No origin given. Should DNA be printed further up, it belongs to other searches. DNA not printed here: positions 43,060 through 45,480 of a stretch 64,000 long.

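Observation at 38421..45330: L-rhamnose operon ends in an uncharacterised 706-aa membrane protein instead of a known rhamnose transporter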

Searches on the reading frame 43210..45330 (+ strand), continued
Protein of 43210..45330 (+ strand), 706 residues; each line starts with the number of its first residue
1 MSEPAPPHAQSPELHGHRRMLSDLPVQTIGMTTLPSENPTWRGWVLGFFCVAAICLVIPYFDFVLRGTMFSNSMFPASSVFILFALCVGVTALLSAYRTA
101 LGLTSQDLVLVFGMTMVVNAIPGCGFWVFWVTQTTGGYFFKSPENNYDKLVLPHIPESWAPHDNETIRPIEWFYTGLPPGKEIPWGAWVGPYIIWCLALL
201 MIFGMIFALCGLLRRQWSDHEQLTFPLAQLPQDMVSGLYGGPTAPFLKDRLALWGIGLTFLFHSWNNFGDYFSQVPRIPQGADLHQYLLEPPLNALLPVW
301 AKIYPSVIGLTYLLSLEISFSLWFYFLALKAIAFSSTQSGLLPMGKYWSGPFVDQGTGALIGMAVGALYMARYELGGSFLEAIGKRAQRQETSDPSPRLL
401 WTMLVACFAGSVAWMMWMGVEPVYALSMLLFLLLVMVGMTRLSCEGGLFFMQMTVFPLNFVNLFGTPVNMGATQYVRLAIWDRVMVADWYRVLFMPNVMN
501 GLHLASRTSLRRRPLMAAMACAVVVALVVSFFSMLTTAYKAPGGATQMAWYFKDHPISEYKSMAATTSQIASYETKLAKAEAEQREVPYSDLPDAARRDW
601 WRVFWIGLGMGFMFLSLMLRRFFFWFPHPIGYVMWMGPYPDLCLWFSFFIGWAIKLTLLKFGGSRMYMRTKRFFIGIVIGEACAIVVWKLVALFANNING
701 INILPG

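Call 65: search_protein_families(library=ncbifam, proteins=[L003:5406-6581:+, L004:8611-9819:-, L003:3436-4257:+, L003:6639-7766:+, L003:7804-8667:+, L004:7692-8582:-, L004:12205-13317:+, L071:12000-13300:+, L041:11959-13452:+, L082:175-2199:-], max_evalue=0.00001)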
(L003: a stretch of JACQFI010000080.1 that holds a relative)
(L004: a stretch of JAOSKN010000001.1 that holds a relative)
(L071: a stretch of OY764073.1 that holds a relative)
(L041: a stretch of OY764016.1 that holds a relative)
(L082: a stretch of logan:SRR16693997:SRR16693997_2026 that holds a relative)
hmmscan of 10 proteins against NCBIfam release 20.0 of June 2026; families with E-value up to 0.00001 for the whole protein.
L003:5406-6581:+ (392 aa): 11 families
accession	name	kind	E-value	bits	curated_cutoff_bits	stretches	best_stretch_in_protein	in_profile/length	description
NF010624.0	PRK14017.1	equivalog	3.5e-56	190.9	311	1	36-388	16-359/382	galactonate dehydratase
NF040790.2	glucon_galact_dh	equivalog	2.5e-48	164.9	750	1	24-391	14-371/390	bifunctional D-gluconate/D-galactonate dehydratase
NF043051.1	ManoateDhtManD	equivalog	1.8e-43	148.9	550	2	37-181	19-154/403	D-mannonate dehydratase ManD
NF011654.0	PRK15072.1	subfamily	2.4e-41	141.9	430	2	36-181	18-154/404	D-galactonate dehydratase family protein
NF047820.1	TalGalacDh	equivalog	1.4e-40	139.4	500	1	74-382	70-357/371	L-talarate/galactarate dehydratase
NF040866.1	AraD_Arch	equivalog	6.4e-37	127.4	650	1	67-391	59-371/372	arabinonate dehydratase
NF011968.0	PRK15440.1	equivalog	3.8e-36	124.8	393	1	74-382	88-384/395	L-rhamnonate dehydratase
NF043002.1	HProlDhtase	equivalog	1.8e-27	96.2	500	1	37-385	35-358/366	cis-3-hydroxy-L-proline dehydratase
TIGR02534.1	mucon_cyclo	subfamily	5.7e-24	84.8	334.95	1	29-390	23-366/368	muconate/chloromuconate family cycloisomerase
NF041118.1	A_G_epim_Thtga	equivalog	1e-10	41.3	500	1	74-317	67-288/341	L-Ala-D/L-Glu epimerase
NF042940.1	racemase_DgcA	equivalog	1.5e-09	37.5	400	1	114-316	87-266/323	N-acetyl-D-Glu racemase DgcA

L004:8611-9819:- (403 aa): 13 families
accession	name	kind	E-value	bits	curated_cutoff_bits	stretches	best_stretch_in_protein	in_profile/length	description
NF010624.0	PRK14017.1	equivalog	5.4e-48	164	311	1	55-394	16-362/382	galactonate dehydratase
NF040790.2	glucon_galact_dh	equivalog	1.2e-42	146.1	750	1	51-392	22-369/390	bifunctional D-gluconate/D-galactonate dehydratase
NF047820.1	TalGalacDh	equivalog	1.3e-42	146.1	500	1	56-385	40-357/371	L-talarate/galactarate dehydratase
NF040866.1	AraD_Arch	equivalog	3e-42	144.9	650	1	56-390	36-367/372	arabinonate dehydratase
NF011968.0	PRK15440.1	equivalog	2.9e-39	135.1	393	1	55-387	59-386/395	L-rhamnonate dehydratase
NF043051.1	ManoateDhtManD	equivalog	4.2e-37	127.9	550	2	198-392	193-383/403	D-mannonate dehydratase ManD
NF011654.0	PRK15072.1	subfamily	1.3e-34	119.8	430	2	198-392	194-384/404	D-galactonate dehydratase family protein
TIGR02534.1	mucon_cyclo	subfamily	6.3e-23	81.4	334.95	1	56-394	31-367/368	muconate/chloromuconate family cycloisomerase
NF043002.1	HProlDhtase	equivalog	3.2e-19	69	500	1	42-383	21-353/366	cis-3-hydroxy-L-proline dehydratase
TIGR01928.1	menC_lowGC_arch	equivalog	7.3e-10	38.4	200.65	1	119-318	90-276/325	o-succinylbenzoate synthase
NF011708.0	PRK15129.1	equivalog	6.2e-08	32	343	1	120-318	87-269/321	L-Ala-D/L-Glu epimerase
NF041118.1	A_G_epim_Thtga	equivalog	1.3e-07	31.1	500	1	121-301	97-269/341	L-Ala-D/L-Glu epimerase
NF042940.1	racemase_DgcA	equivalog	2.4e-07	30.3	400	1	122-318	86-264/323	N-acetyl-D-Glu racemase DgcA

L003:3436-4257:+ (274 aa): 0 families

L003:6639-7766:+ (376 aa): 1 family
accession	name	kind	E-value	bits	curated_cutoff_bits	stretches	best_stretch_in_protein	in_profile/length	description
TIGR02994.1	ectoine_eutE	equivalog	8.5e-55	186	402.7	1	44-372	8-325/325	N(2)-acetyl-L-2,4-diaminobutanoate deacetylase DoeB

L003:7804-8667:+ (288 aa): 0 families

L004:7692-8582:- (297 aa): 3 families
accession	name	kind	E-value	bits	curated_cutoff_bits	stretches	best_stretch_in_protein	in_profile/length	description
TIGR04448.1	creatininase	equivalog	1.4e-38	132.9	235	1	19-266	2-243/246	creatininase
TIGR03964.1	mycofact_creat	equivalog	1.1e-35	123.2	172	1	19-272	4-224/228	mycofactocin biosynthesis peptidyl-dipeptidase MftE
NF041098.2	diketo_inos_hlase_IolN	equivalog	2.1e-24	86.1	245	1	9-270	2-267/307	3-dehydro-scyllo-inosose hydrolase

L004:12205-13317:+ (371 aa): 1 family
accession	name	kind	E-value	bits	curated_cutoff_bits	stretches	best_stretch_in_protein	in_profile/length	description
TIGR02136.1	ptsS_2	subfamily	2e-76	257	206.6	1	58-356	9-294/295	phosphate ABC transporter substrate-binding protein PstS family protein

L071:12000-13300:+ (433 aa): 9 families
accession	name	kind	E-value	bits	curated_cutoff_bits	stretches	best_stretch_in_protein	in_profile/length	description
NF011968.0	PRK15440.1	equivalog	1.8e-72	244.5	393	1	101-424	58-387/395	L-rhamnonate dehydratase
NF010624.0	PRK14017.1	equivalog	6.5e-38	130.8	311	1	99-427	12-359/382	galactonate dehydratase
NF040866.1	AraD_Arch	equivalog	8.4e-38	130.3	650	1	103-430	35-371/372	arabinonate dehydratase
NF047820.1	TalGalacDh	equivalog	1.5e-36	126.1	500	1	98-430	34-365/371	L-talarate/galactarate dehydratase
NF043051.1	ManoateDhtManD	equivalog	1.9e-33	115.9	550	2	240-431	193-386/403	D-mannonate dehydratase ManD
NF011654.0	PRK15072.1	subfamily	7.2e-32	110.7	430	2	104-209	19-128/404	D-galactonate dehydratase family protein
NF040790.2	glucon_galact_dh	equivalog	1.6e-29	102.9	750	1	102-431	25-372/390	bifunctional D-gluconate/D-galactonate dehydratase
TIGR02534.1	mucon_cyclo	subfamily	1.9e-17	63.4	334.95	1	102-429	29-366/368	muconate/chloromuconate family cycloisomerase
NF043002.1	HProlDhtase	equivalog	5.6e-10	38.6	500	1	102-424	33-358/366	cis-3-hydroxy-L-proline dehydratase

L041:11959-13452:+ (498 aa): 2 families
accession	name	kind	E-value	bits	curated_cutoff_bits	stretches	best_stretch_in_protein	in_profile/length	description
TIGR01322.1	scrB_fam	subfamily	1.5e-40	139.3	356.4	1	15-465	3-446/447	sucrose-6-phosphate hydrolase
NF041092.1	beta-fruc_BfrA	equivalog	3.1e-24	85.5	900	1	25-332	2-303/433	beta-fructosidase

L082:175-2199:- (674 aa): 7 families
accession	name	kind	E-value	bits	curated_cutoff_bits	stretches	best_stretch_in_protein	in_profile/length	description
TIGR00674.1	dapA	equivalog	1.8e-44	151.8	206.15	1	21-296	2-283/286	4-hydroxy-tetrahydrodipicolinate synthase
NF002958.0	PRK03620.1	subfamily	7.5e-34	116.9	278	1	14-301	7-301/307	5-dehydro-4-deoxyglucarate dehydratase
TIGR02313.1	HpaI-NOT-DapA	exception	1.1e-32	113.1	396.7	1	20-302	3-292/294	2,4-dihydroxyhept-2-ene-1,7-dioic acid aldolase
NF003164.0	PRK04147.1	equivalog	6.9e-27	94.5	281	1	19-294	5-285/294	N-acetylneuraminate lyase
TIGR00683.1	nanA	equivalog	2.9e-24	85.9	382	1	20-252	3-238/293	N-acetylneuraminate lyase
NF040954.1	Arch_KDGaldase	equivalog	2e-23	83.1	390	1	23-233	5-207/288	bifunctional 2-dehydro-3-deoxy-phosphogluconate/2-dehydro-3-deoxy-6-phosphogalactonate aldolase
TIGR03249.1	KdgD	equivalog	7.6e-23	81.1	373.95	1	13-295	4-294/299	5-dehydro-4-deoxyglucarate dehydratase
